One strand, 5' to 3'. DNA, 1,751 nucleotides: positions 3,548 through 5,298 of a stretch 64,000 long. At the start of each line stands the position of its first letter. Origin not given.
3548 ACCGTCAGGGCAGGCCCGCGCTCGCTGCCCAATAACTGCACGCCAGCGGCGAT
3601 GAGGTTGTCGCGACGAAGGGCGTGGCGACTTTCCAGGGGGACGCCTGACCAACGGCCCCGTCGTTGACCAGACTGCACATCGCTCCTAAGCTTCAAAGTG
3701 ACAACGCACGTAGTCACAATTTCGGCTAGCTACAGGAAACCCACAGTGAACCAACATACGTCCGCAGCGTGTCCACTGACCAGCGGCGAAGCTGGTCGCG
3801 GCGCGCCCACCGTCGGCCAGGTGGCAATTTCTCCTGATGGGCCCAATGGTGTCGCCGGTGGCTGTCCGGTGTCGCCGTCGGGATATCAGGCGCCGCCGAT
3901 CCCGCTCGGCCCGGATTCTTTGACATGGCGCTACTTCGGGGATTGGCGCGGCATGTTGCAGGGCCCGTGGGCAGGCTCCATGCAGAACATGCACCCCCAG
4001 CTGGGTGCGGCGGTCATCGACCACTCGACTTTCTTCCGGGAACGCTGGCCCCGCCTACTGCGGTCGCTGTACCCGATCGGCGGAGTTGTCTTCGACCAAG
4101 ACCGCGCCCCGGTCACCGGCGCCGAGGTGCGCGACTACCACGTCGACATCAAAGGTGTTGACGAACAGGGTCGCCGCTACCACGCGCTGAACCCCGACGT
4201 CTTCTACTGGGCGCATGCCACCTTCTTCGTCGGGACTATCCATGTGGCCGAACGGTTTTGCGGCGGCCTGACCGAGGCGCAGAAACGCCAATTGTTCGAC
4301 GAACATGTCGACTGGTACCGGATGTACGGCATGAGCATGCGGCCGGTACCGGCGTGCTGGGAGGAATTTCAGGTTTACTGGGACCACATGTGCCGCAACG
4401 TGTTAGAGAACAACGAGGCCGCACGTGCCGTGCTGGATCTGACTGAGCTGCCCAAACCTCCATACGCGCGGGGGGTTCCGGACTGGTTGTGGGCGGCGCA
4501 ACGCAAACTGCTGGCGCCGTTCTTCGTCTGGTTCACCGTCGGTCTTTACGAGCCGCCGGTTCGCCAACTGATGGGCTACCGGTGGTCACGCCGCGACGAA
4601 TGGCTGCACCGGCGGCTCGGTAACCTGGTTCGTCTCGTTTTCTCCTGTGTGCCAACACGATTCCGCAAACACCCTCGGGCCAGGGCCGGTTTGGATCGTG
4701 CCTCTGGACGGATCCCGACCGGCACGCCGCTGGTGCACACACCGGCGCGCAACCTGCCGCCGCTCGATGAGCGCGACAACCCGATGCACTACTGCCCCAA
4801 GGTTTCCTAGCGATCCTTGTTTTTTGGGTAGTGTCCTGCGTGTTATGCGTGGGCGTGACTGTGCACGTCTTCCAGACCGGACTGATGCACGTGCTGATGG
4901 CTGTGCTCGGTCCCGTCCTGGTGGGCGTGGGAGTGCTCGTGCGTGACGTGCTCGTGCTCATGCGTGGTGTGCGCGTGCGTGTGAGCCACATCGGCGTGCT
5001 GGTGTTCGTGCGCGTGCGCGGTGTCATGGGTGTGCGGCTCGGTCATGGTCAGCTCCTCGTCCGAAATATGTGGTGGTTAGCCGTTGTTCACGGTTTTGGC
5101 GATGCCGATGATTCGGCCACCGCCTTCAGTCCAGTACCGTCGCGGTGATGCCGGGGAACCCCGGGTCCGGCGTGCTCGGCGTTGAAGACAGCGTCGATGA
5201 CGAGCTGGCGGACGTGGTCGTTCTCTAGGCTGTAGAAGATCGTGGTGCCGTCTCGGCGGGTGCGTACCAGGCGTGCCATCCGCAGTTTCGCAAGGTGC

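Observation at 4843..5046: Poly-histidine mini-protein encoded directly downstream of the Ni/Co sensor kmtR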

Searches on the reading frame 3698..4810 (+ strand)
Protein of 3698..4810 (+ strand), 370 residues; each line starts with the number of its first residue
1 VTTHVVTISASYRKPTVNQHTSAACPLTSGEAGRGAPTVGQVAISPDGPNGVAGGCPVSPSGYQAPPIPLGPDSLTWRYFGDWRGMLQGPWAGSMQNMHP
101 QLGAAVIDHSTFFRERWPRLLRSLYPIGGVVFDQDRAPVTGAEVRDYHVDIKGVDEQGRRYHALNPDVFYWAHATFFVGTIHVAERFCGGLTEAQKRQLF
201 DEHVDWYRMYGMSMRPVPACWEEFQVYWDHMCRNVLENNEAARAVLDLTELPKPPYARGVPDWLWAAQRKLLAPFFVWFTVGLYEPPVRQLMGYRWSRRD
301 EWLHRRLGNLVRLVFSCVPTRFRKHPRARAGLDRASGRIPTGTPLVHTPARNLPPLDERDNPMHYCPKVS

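Call 3: search_protein_families(library=pfam, proteins=[window:3698-4810:+], max_evalue=0.1)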
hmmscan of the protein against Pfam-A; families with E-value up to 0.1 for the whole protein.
window:3698-4810:+ (370 aa): 1 family
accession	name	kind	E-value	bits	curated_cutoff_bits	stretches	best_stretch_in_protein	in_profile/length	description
PF09995.15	MPAB_Lcp_cat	-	1e-73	248.7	23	1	77-312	1-230/231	ER-bound oxygenase mpaB/B'/Rubber oxygenase, catalytic domain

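Call 4: search_protein_families(library=ncbifam, proteins=[window:3698-4810:+], max_evalue=0.1)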
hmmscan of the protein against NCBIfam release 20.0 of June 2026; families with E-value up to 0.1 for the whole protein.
window:3698-4810:+ (370 aa): 1 family
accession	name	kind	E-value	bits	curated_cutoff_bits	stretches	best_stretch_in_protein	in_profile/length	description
NF004527.0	PRK05874.1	equivalog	0.088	12.3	308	0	202-229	98-125/218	L-fuculose-phosphate aldolase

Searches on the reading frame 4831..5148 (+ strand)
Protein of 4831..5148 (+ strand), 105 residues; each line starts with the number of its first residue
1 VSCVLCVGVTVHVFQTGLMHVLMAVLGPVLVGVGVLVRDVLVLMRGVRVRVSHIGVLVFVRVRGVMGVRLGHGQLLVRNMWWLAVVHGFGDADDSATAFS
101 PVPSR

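Call 3: search_protein_families(library=pfam, proteins=[window:4831-5148:+], max_evalue=0.1)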
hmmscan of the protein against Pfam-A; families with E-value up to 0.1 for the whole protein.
window:4831-5148:+ (105 aa): 0 families
